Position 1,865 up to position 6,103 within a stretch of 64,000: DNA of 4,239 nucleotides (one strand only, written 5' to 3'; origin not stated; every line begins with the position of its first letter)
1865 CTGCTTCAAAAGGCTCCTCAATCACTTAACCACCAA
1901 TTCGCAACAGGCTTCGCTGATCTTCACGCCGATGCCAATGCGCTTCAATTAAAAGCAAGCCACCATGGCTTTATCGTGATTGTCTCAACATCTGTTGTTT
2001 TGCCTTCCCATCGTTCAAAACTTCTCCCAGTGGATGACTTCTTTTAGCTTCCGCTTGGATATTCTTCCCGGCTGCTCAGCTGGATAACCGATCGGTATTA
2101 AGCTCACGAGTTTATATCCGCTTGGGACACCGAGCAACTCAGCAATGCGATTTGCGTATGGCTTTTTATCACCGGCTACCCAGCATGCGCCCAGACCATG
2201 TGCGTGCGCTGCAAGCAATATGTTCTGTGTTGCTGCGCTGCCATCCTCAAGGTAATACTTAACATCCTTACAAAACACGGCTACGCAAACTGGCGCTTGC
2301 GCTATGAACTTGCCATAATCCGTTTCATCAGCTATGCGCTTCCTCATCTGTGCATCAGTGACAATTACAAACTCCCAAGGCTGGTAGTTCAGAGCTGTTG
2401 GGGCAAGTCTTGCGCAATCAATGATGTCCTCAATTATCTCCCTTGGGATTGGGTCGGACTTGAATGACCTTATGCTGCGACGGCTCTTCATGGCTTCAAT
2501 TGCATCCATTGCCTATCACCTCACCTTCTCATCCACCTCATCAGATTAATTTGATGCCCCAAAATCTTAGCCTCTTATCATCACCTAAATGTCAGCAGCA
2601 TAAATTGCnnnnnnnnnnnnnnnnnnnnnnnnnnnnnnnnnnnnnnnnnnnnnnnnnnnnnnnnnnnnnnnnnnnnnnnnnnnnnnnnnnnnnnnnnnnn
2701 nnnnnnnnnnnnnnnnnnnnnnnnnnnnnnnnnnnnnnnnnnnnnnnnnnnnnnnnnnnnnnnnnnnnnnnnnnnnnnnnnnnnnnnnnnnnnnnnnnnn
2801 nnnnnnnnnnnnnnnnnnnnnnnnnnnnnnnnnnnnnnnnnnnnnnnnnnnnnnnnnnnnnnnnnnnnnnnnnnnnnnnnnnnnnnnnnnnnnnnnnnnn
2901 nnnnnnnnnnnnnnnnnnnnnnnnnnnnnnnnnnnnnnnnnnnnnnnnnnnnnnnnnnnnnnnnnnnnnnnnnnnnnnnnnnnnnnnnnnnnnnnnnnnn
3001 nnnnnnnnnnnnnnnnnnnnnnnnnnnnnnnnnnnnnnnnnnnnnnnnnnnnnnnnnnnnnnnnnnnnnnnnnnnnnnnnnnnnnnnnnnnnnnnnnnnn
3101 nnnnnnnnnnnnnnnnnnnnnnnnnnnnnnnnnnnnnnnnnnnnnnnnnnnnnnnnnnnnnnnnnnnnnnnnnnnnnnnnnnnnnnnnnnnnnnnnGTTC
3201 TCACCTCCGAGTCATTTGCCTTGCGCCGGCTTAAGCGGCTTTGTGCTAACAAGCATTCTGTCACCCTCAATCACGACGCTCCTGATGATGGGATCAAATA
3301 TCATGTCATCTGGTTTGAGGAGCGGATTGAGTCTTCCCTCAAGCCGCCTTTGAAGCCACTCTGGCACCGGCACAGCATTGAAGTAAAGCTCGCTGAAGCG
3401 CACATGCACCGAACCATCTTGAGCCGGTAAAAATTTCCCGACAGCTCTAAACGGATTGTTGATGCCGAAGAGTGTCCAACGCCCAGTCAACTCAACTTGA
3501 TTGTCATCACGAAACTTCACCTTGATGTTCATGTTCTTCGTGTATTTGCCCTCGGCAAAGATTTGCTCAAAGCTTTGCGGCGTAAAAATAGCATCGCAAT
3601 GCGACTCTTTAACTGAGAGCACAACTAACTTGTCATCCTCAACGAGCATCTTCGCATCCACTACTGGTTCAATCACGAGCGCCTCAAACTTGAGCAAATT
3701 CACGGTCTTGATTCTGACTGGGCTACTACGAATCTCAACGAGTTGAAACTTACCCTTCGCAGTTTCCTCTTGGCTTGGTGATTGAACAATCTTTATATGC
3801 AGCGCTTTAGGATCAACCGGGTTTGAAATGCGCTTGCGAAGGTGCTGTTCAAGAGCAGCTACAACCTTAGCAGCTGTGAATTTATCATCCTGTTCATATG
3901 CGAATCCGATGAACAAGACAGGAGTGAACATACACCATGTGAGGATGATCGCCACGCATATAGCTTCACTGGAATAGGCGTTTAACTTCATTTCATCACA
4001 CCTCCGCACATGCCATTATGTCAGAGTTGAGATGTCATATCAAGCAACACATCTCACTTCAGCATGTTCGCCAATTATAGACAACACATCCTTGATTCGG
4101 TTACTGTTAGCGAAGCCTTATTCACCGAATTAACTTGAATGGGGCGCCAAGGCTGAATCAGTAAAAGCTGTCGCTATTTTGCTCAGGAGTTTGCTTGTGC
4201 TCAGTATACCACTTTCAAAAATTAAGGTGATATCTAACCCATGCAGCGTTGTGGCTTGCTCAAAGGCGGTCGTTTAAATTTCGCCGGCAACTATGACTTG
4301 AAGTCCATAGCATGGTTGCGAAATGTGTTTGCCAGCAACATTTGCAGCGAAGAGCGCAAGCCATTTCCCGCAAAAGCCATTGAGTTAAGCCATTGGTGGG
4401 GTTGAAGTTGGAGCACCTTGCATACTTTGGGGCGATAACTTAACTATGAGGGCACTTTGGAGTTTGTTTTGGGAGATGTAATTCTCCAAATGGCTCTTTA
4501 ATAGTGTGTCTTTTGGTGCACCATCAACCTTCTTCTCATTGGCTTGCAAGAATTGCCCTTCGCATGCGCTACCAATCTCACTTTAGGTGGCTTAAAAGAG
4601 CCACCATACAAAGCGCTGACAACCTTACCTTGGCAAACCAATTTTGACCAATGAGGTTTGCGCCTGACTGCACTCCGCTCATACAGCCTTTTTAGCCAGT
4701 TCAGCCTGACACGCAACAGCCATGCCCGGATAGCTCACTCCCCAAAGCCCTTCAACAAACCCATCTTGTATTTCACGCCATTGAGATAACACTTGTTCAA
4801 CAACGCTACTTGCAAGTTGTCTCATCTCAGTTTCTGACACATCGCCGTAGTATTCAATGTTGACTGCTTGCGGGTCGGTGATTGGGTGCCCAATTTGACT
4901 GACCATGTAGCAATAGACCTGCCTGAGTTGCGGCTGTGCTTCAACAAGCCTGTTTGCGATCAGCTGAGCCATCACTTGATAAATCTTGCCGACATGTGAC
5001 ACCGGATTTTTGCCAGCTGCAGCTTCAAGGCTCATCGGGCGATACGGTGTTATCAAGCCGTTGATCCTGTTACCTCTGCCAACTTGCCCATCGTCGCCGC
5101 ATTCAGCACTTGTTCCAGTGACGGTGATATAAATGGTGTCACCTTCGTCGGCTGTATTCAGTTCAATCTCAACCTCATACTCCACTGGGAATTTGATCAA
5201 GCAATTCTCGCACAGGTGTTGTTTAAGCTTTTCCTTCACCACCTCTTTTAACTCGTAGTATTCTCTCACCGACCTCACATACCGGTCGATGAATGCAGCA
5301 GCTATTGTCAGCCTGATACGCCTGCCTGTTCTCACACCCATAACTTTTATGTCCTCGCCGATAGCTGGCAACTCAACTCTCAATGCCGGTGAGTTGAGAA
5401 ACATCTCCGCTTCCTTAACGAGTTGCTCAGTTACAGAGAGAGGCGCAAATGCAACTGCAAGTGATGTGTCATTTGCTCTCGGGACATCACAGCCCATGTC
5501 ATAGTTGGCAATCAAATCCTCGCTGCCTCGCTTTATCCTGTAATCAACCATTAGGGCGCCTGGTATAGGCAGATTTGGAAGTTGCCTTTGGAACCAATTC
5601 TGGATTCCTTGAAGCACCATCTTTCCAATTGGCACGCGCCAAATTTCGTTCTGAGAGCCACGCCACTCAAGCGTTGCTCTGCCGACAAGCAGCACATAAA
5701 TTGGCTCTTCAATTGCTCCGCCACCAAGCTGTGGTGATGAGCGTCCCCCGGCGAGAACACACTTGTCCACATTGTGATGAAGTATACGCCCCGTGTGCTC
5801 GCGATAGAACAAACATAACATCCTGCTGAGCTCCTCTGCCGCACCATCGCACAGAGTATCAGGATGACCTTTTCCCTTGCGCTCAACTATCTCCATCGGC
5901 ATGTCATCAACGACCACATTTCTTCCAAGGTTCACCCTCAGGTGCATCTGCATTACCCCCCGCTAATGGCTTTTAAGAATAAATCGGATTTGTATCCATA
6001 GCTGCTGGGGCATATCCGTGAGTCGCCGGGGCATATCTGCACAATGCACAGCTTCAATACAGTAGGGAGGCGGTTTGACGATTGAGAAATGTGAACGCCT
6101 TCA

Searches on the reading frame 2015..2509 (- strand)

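Call 104: search_protein_families(library=pfam, proteins=[window:2015-2509:-], max_evalue=0.00001)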
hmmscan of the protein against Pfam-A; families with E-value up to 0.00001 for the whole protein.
window:2015-2509:- (164 aa): 2 families
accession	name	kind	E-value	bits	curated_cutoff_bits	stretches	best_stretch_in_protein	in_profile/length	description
PF00881.29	Nitroreductase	-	7e-31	108.1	23.5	2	8-61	2-55/167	Nitroreductase family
PF14512.11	TM1586_NiRdase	-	1.2e-20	74.5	27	2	73-161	67-151/215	Putative TM nitroreductase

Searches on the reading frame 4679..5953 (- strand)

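Call 11: search_protein_families(library=pfam, proteins=[window:4679-5953:-], max_evalue=0.00001)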
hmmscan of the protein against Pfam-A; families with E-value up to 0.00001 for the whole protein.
window:4679-5953:- (424 aa): 1 family
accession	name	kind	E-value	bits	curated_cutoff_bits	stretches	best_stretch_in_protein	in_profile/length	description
PF01941.24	AdoMet_Synthase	-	7.2e-139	463.5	27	1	8-402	6-394/395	S-adenosylmethionine synthetase (AdoMet synthetase)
